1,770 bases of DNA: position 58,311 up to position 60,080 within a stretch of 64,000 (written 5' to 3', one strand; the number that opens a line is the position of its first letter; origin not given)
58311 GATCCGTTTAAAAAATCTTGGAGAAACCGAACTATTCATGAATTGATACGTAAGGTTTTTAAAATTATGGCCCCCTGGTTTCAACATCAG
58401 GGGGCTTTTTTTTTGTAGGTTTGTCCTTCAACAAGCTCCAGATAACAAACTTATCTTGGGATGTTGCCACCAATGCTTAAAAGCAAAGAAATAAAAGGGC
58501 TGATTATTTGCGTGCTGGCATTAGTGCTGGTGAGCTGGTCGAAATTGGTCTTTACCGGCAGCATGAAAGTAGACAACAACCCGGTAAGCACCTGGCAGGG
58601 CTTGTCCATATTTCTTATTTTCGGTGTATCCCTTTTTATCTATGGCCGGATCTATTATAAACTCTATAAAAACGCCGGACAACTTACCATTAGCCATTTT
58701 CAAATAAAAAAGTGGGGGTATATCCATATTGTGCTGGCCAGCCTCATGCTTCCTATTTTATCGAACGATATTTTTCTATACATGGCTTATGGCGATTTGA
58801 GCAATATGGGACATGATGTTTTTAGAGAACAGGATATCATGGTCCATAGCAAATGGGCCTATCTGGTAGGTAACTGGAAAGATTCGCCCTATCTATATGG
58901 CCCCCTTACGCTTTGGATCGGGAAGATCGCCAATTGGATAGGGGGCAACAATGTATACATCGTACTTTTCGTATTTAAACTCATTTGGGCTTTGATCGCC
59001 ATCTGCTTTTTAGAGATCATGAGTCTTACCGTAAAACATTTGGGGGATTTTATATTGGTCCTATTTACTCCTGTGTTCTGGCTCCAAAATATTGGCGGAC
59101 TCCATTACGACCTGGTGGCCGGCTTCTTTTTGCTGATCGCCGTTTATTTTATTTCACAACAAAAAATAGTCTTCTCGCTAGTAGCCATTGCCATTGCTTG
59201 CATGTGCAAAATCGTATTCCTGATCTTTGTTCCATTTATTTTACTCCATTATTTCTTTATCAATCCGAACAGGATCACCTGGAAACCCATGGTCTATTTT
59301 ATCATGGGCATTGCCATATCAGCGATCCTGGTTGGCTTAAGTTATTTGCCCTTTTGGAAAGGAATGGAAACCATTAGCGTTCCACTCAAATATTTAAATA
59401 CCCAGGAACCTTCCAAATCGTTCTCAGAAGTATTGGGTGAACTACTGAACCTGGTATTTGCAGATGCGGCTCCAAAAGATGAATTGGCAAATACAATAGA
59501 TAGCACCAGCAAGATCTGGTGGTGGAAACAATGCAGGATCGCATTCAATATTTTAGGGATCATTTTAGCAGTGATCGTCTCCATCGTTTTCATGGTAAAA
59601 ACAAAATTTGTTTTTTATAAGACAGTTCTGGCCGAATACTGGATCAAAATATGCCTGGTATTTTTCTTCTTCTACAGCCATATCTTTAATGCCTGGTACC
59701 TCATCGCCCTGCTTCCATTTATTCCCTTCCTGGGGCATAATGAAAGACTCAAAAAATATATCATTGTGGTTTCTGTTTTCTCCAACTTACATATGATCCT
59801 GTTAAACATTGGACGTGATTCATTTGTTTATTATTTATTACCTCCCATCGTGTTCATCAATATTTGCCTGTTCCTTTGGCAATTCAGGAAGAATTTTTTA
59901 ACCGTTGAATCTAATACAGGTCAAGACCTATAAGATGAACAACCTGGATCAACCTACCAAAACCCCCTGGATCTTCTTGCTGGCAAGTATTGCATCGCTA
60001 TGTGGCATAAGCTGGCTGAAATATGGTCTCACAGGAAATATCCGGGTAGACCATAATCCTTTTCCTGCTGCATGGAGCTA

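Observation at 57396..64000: ECF sigma factor followed by four contiguous GT-C-type membrane glycosyltransferase-like genes: a candidate undescribed envelope glycosylation/mannosylation module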

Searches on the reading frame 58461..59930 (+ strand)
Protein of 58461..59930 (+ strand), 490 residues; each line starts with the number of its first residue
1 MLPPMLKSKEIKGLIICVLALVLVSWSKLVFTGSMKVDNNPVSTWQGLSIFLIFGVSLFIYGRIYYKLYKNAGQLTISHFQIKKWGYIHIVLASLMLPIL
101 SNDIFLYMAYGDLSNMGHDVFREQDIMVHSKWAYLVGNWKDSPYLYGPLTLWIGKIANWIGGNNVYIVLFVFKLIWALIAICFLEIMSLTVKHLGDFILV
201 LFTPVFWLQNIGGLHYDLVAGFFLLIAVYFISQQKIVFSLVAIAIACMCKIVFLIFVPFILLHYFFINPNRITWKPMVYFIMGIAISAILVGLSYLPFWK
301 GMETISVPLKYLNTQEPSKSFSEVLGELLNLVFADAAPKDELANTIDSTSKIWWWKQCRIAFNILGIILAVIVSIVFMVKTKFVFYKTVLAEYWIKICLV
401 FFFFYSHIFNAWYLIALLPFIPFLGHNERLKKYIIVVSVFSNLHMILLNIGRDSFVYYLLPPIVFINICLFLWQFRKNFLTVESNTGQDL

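Call 9: search_protein_families(library=pfam, proteins=[window:58461-59930:+], max_evalue=1)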
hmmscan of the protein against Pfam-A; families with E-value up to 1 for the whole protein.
window:58461-59930:+ (490 aa): 0 families

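Call 11: search_protein_families(library=ncbifam, proteins=[window:58461-59930:+], max_evalue=1)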
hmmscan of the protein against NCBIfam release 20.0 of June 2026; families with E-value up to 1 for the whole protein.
window:58461-59930:+ (490 aa): 2 families
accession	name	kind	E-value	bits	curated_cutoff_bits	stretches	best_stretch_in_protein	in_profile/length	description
TIGR03459.1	crt_membr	equivalog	1.3e-11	44.1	439.4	1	50-261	48-263/470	alpha-(1->6)-mannopyranosyltransferase A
NF046093.1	AZOBR_p60025_fam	subfamily_domain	0.00057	19.2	150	1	157-284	104-227/232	AZOBR_p60025 family cell surface glycopolymer formation protein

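Call 21: list_cluster_members(proteins=[P0001, window:58461-59930:+, window:59935-61407:+, window:57396-57980:+, window:58192-58353:+])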
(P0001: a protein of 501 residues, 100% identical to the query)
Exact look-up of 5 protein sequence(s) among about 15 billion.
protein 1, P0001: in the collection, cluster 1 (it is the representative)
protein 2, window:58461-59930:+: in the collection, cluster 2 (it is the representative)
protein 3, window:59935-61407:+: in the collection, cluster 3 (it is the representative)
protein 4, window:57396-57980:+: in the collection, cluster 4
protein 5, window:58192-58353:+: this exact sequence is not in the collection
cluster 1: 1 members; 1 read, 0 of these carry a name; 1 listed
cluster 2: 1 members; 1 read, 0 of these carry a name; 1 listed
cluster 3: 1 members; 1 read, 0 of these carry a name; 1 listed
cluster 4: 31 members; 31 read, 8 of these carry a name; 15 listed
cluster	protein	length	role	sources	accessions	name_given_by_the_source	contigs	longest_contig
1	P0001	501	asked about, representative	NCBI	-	-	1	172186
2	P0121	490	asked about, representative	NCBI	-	-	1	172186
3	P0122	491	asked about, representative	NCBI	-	-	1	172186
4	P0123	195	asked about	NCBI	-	-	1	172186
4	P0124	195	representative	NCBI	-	-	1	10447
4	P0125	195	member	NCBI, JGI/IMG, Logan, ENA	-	RNA polymerase sigma factor (sigma-70 family)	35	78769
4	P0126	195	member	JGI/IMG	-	RNA polymerase sigma factor (sigma-70 family)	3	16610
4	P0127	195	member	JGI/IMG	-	RNA polymerase sigma factor (sigma-70 family)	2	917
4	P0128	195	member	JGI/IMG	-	RNA polymerase sigma factor (sigma-70 family)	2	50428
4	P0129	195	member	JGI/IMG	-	RNA polymerase sigma factor (sigma-70 family)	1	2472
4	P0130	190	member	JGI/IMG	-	RNA polymerase sigma-70 factor (ECF subfamily)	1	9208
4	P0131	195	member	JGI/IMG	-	RNA polymerase sigma factor (sigma-70 family)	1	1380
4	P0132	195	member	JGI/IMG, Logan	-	RNA polymerase sigma factor (sigma-70 family)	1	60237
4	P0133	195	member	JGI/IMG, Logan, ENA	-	-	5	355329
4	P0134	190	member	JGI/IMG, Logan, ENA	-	-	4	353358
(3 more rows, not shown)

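Call 29: find_homologous_proteins(query=A2, max_evalue=0.001)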
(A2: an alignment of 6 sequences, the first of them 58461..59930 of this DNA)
Query A2 (6 sequences) (490 aa, profile of the alignment): 24 proteins with E <= 0.001 among 8000 candidates.
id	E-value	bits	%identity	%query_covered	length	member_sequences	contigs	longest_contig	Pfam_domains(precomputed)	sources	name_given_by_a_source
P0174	2.0e-237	807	40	96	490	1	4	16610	PF26314.1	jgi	jgi:hypothetical protein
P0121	3.0e-236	803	100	100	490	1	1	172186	PF26314.1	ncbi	-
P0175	5.6e-233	792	75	99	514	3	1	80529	PF26314.1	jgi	-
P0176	1.1e-231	788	57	99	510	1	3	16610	PF26314.1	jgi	jgi:4-amino-4-deoxy-L-arabinose transferase-like glycosyltransferase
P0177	9.2e-225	765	78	98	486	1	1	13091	PF26314.1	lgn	-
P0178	8.6e-222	756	75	99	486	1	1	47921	PF26314.1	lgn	-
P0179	2.5e-218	744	41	95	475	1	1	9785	PF26314.1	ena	-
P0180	3.6e-215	734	76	99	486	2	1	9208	PF26314.1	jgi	jgi:hypothetical protein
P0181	2.0e-213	728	37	96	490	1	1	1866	PF09594.17,PF26314.1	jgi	jgi:Glycosyltransferase family 87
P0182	1.7e-210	718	74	98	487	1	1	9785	PF26314.1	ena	-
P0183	1.5e-207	709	60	98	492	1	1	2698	PF26314.1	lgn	-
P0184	5.0e-207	707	69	99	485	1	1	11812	PF26314.1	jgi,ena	-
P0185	1.8e-205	702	59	97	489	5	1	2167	PF26314.1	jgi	jgi:hypothetical protein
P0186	1.3e-203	696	58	99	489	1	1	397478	PF26314.1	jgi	-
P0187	4.7e-203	694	58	98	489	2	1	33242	PF26314.1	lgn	-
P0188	4.4e-202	691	58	98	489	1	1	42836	PF26314.1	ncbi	-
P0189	6.3e-200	683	59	98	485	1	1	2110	PF26314.1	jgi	jgi:hypothetical protein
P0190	2.4e-193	662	64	97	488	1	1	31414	PF26314.1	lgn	-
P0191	9.6e-188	643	40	96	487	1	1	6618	PF09594.17,PF26314.1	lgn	-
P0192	4.4e-174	598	52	99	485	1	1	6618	PF26314.1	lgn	-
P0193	2.2e-173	596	49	98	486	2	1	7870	PF26314.1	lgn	-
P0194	1.3e-169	583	44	98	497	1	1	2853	PF03155.22,PF26314.1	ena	-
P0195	2.7e-167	576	41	95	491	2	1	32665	PF26314.1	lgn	-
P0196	4.3e-5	41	25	28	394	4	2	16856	PF26314.1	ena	-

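Call 56: find_encoding_contigs(protein=P0186, flank=10000, max_places=1)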
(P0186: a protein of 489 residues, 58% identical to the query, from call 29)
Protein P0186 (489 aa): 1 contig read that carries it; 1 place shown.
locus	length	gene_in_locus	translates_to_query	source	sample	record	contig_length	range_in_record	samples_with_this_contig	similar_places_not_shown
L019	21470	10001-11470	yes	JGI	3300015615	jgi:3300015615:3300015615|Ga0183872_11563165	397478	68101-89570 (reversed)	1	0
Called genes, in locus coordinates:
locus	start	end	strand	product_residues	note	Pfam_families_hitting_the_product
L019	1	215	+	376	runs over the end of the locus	-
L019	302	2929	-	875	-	PF00521:DNA_topoisoIV, PF03989:DNA_gyraseA_C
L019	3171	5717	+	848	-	PF02861:Clp_N, PF13191:AAA_16 (weak), PF00004:AAA, PF17871:AAA_lid_9, PF00004:AAA, PF07724:AAA_2, PF07728:AAA_5, PF10431:ClpB_D2-small, +8 more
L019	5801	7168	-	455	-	-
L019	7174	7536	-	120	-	PF08818:DUF1801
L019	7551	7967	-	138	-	PF08327:AHSA1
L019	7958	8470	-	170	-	PF20393:Pro_CA_2 (weak)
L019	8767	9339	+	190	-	PF04542:Sigma70_r2, PF08281:Sigma70_r4_2, PF04545:Sigma70_r4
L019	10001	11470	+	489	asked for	PF26314:MptA_B_family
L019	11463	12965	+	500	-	PF26314:MptA_B_family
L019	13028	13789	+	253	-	PF13489:Methyltransf_23, PF13847:Methyltransf_31 (weak), PF08241:Methyltransf_11 (weak), PF08242:Methyltransf_12 (weak), PF13649:Methyltransf_25 (weak)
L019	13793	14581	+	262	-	-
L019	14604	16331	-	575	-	-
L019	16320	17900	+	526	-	PF03901:Glyco_transf_22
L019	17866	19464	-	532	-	-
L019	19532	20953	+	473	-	PF09594:GT87 (weak)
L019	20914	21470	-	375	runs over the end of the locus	PF13091:PLDc_2, PF00614:PLDc (faint), PF13091:PLDc_2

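Call 57: find_encoding_contigs(protein=P0195, flank=10000, max_places=1)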
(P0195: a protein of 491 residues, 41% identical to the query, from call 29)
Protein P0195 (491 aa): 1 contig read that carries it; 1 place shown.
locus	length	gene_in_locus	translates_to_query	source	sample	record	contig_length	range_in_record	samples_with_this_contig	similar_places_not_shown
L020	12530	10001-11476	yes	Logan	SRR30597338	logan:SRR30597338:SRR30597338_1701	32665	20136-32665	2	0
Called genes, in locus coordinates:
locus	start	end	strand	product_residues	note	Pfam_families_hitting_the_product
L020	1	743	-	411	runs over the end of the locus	PF00278:Orn_DAP_Arg_deC, PF02784:Orn_Arg_deC_N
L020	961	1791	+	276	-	PF01569:PAP2, PF14360:PAP2_C (faint)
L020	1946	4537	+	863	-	PF19081:Ig_7 (faint), PF18962:Por_Secre_tail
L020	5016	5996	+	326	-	PF00365:PFK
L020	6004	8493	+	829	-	PF17764:PriA_3primeBD, PF04851:ResIII, PF00270:DEAD, PF00271:Helicase_C, PF18319:Zn_ribbon_PriA, PF18074:PriA_C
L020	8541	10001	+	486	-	PF26314:MptA_B_family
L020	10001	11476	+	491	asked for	PF26314:MptA_B_family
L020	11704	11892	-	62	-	PF00313:CSD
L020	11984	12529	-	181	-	?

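Call 69: find_encoding_contigs(protein=P0193, flank=10000, max_places=1)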
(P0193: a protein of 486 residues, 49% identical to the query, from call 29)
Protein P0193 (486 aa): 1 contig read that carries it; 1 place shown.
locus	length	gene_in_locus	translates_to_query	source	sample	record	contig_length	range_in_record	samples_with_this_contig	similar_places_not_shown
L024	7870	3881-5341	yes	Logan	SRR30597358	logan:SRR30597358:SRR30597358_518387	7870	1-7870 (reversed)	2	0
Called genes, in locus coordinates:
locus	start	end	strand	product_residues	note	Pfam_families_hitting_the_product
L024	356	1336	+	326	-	PF00365:PFK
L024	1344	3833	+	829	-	PF17764:PriA_3primeBD, PF04851:ResIII, PF00270:DEAD, PF00271:Helicase_C, PF18319:Zn_ribbon_PriA, PF18074:PriA_C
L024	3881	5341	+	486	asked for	PF26314:MptA_B_family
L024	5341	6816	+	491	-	PF26314:MptA_B_family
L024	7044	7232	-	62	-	PF00313:CSD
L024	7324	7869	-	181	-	?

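Call 70: find_encoding_contigs(protein=P0192, flank=10000, max_places=1)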
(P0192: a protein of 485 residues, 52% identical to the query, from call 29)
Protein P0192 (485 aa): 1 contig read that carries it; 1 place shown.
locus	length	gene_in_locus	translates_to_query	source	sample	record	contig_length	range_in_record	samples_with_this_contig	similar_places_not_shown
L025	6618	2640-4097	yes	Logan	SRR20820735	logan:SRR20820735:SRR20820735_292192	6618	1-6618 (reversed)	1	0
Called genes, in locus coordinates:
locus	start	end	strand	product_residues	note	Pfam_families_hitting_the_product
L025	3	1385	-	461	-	?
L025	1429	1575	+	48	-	-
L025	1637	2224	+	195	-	PF04542:Sigma70_r2, PF04545:Sigma70_r4, PF08281:Sigma70_r4_2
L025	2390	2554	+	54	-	-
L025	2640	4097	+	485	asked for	PF26314:MptA_B_family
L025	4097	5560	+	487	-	PF26314:MptA_B_family, PF09594:GT87 (weak)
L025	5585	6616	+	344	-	?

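Call 71: find_encoding_contigs(protein=P0190, flank=10000, max_places=1)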
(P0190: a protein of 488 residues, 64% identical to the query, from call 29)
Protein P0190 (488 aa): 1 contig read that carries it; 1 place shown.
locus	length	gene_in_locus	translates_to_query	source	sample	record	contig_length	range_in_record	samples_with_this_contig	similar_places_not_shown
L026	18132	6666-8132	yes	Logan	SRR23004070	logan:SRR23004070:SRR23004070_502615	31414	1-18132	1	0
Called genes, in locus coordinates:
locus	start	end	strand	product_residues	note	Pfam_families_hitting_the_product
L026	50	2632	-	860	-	PF00521:DNA_topoisoIV, PF03989:DNA_gyraseA_C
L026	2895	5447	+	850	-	PF02861:Clp_N, PF13191:AAA_16 (weak), PF00004:AAA, PF17871:AAA_lid_9, PF00004:AAA, PF07724:AAA_2, PF07728:AAA_5, PF10431:ClpB_D2-small, +10 more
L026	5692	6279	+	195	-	PF04542:Sigma70_r2, PF04545:Sigma70_r4, PF08281:Sigma70_r4_2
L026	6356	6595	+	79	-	-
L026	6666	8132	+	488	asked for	PF26314:MptA_B_family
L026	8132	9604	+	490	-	PF26314:MptA_B_family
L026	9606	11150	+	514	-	PF03901:Glyco_transf_22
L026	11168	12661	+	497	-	PF03901:Glyco_transf_22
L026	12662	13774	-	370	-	PF13091:PLDc_2, PF00614:PLDc (faint), PF13091:PLDc_2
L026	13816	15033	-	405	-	PF28548:4TM_phosphoesterase, PF00149:Metallophos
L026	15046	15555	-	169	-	PF14539:DUF4442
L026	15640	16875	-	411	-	PF00144:Beta-lactamase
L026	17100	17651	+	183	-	PF00886:Ribosomal_S16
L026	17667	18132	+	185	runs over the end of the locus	PF01782:RimM, PF05239:PRC, PF24986:PRC_RimM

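Call 75: search_protein_families(library=pfam, proteins=[L019:13793-14578:+, L019:17869-19464:-, L019:19532-20950:+, L025:5585-6616:+, L019:13028-13786:+], max_evalue=0.01)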
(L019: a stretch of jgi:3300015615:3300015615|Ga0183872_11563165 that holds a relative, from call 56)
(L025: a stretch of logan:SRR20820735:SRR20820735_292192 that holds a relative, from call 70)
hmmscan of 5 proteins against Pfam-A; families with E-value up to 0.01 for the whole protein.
L019:13793-14578:+ (262 aa): 1 family
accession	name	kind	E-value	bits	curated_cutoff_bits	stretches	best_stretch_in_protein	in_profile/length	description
PF05593.20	RHS_repeat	-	0.0016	19.2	22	0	119-129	20-30/38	RHS Repeat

L019:17869-19464:- (532 aa): 0 families

L019:19532-20950:+ (473 aa): 1 family
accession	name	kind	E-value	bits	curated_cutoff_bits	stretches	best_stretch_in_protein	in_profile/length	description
PF09594.16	GT87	-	5e-06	26.9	25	1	205-428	1-235/237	Glycosyltransferase family 87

L025:5585-6616:+ (344 aa): 1 family
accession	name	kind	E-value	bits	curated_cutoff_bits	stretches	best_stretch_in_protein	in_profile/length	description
PF03901.23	Glyco_transf_22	-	2.4e-30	106.5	23.8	1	14-334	4-335/414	Alg9-like mannosyltransferase family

L019:13028-13786:+ (253 aa): 7 families
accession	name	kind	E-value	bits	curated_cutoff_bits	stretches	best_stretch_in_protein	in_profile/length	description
PF13489.12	Methyltransf_23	-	2.3e-10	40.9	27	1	49-188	21-150/164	Methyltransferase domain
PF08241.18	Methyltransf_11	-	1.6e-07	32.3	21.2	1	56-151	2-95/95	Methyltransferase domain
PF08242.18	Methyltransf_12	-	2.9e-07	31.5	30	1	56-149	2-98/98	Methyltransferase domain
PF13847.12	Methyltransf_31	-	1.6e-06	28.3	27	1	50-177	3-129/145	Methyltransferase domain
PF13649.12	Methyltransf_25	-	5.3e-06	27.5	27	1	55-147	2-97/97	Methyltransferase domain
PF03291.22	mRNA_G-N7_MeTrfase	-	5.4e-05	22.9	26.6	1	30-159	37-188/315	mRNA (guanine-N(7))-methyltransferase domain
PF02353.26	CMAS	-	0.0081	15.9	27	0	38-153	50-166/273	Mycolic acid cyclopropane synthetase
